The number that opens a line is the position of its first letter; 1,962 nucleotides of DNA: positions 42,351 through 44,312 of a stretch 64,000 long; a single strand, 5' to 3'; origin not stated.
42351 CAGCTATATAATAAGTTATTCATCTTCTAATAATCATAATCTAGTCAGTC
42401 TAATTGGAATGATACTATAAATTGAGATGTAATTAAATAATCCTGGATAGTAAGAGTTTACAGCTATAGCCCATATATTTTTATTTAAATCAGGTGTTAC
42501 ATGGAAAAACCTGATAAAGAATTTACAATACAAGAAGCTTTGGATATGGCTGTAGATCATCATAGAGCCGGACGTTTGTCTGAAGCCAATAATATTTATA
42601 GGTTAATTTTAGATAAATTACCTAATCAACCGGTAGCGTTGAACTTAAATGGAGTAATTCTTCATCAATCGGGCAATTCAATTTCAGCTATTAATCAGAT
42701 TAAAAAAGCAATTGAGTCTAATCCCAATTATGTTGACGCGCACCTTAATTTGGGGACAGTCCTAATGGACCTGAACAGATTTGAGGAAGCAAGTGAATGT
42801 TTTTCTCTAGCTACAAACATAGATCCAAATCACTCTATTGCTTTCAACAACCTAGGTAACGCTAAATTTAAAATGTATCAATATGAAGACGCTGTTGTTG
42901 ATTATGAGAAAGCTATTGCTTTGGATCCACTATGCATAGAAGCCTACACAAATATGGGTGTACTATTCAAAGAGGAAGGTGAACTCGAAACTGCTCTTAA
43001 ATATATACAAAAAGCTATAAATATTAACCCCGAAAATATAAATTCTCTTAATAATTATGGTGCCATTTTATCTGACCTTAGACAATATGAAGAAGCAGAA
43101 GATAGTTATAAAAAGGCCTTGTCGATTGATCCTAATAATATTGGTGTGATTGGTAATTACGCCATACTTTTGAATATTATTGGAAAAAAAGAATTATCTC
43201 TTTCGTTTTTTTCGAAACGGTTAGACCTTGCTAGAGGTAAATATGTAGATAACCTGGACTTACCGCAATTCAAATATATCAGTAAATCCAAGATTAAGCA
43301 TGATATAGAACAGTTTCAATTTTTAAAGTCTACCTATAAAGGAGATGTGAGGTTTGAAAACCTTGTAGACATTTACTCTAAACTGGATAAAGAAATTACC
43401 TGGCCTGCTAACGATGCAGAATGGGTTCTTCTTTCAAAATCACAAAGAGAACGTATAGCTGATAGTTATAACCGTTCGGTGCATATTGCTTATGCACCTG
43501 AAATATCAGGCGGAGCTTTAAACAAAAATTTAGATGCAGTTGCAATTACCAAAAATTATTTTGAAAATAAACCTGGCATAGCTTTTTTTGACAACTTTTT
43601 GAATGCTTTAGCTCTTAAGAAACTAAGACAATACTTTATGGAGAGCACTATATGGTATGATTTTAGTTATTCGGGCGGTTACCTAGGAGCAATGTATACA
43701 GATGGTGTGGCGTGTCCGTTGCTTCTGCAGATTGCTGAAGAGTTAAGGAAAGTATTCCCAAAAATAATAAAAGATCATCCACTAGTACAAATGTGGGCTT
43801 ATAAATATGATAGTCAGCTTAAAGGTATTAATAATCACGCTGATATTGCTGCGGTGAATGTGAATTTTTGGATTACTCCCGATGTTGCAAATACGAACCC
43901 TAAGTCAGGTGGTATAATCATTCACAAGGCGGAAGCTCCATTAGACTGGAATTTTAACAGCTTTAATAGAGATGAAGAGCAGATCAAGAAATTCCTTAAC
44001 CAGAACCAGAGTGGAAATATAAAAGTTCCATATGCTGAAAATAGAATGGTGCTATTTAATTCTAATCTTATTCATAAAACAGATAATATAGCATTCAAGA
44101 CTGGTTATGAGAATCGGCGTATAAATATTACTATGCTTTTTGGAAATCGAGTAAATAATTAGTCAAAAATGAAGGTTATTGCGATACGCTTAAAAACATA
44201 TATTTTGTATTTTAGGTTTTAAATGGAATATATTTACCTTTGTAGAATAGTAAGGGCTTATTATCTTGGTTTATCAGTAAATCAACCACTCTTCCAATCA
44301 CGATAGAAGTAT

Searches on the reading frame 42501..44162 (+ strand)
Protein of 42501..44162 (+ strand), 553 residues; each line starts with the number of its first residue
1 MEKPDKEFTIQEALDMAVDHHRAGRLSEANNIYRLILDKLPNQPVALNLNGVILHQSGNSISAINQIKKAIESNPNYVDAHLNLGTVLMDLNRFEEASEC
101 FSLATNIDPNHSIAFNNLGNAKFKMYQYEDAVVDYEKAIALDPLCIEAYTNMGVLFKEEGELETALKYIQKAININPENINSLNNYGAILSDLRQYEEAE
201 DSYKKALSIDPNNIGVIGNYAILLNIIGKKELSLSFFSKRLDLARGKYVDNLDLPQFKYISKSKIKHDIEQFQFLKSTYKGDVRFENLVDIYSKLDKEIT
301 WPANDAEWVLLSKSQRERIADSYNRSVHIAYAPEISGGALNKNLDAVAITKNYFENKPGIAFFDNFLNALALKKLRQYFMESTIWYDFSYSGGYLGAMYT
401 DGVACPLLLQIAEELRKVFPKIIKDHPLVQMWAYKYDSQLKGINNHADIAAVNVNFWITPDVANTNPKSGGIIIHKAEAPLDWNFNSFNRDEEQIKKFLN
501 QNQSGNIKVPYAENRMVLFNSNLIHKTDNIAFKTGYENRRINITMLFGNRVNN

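Call 54: search_protein_families(library=ncbifam, proteins=[window:42501-44162:+], max_evalue=1e-10)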
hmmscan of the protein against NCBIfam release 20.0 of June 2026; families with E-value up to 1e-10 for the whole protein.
window:42501-44162:+ (553 aa): 10 families
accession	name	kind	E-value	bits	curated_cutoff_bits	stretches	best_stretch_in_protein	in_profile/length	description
NF040959.1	MamA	equivalog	7.4e-31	107.2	200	2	15-175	42-202/204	magnetosome protein MamA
TIGR02521.1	type_IV_pilW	equivalog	7.8e-30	104.1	154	2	126-259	45-180/234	type IV pilus biogenesis/stability protein PilW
TIGR02917.1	PEP_TPR_lipo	equivalog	9.4e-25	86.6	312.2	1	14-112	163-261/899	XrtA/PEP-CTERM system TPR-repeat protein PrsT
NF033762.1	social_mot_Tgl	equivalog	2e-23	83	225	1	14-168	35-192/252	social motility TPR repeat lipoprotein Tgl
TIGR00990.1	3a0801s09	subfamily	1.1e-18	67.2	757.25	1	41-223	328-510/615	mitochondrial import receptor subunit TOM70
NF033920.0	C39_PA2778_fam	equivalog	3.2e-15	56.2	150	0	4-108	150-254/255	PA2778 family cysteine peptidase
NF033758.1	gliding_GltE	equivalog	3.6e-15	55.9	225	1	47-176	225-355/411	adventurous gliding motility TPR repeat lipoprotein GltE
TIGR02552.1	LcrH_SycD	equivalog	2.3e-13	50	104.8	0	74-142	48-116/136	SycD/LcrH family type III secretion system chaperone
NF002725.1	PRK02603.1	equivalog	2.9e-11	43.7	143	0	127-190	50-116/173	photosystem I assembly protein Ycf3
NF008391.2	PRK11189.1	equivalog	7.4e-11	42.1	250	0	51-134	72-155/297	lipoprotein NlpI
